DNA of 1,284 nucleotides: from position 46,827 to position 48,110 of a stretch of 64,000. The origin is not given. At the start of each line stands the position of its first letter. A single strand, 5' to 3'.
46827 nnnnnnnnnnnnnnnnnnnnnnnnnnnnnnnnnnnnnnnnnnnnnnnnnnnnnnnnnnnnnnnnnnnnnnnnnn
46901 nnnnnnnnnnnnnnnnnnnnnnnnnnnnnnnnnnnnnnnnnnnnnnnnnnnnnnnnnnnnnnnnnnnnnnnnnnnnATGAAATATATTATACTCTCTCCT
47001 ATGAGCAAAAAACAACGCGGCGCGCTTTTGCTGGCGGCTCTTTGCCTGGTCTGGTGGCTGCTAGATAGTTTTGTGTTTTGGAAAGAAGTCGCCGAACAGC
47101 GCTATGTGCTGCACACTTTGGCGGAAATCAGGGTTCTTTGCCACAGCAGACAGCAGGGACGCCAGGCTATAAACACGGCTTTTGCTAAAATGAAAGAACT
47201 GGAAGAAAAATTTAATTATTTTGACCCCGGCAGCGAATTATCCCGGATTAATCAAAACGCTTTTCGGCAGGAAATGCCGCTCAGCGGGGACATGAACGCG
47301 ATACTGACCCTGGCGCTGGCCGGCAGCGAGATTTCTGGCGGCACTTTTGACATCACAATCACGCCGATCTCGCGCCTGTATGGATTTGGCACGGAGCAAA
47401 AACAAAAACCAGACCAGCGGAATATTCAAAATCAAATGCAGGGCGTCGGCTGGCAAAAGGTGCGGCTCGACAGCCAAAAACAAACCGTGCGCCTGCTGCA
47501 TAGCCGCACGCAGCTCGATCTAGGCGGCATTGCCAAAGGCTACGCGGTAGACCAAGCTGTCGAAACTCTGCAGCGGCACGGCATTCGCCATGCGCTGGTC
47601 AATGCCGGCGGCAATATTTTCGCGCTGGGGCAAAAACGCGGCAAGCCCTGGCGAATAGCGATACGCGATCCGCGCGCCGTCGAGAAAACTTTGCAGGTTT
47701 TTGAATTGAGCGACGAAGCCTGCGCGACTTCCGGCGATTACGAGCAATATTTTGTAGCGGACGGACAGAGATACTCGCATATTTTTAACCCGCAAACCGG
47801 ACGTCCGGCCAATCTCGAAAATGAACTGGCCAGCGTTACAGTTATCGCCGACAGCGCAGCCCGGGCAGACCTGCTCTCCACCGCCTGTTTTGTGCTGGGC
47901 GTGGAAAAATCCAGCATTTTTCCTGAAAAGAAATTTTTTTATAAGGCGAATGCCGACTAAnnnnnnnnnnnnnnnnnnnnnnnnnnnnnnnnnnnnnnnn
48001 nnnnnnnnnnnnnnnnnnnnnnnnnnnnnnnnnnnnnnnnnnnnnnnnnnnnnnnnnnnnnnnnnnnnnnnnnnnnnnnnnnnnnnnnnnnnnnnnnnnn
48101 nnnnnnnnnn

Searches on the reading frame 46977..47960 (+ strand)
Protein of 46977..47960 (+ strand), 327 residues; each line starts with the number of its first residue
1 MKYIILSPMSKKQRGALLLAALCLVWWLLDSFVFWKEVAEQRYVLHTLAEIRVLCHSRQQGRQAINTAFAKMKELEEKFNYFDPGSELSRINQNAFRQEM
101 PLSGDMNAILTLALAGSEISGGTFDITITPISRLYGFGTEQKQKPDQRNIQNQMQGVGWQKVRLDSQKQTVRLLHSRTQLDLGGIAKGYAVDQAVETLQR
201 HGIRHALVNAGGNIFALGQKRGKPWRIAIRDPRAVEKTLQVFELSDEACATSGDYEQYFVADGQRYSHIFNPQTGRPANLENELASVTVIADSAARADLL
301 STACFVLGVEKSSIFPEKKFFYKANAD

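Call 59: search_protein_families(library=pfam, proteins=[window:46977-47960:+], max_evalue=0.001)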
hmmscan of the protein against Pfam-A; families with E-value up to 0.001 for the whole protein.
window:46977-47960:+ (327 aa): 1 family
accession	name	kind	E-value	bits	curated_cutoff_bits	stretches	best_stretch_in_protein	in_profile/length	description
PF02424.20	ApbE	-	4.7e-85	285.8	25.6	1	47-313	3-252/266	ApbE family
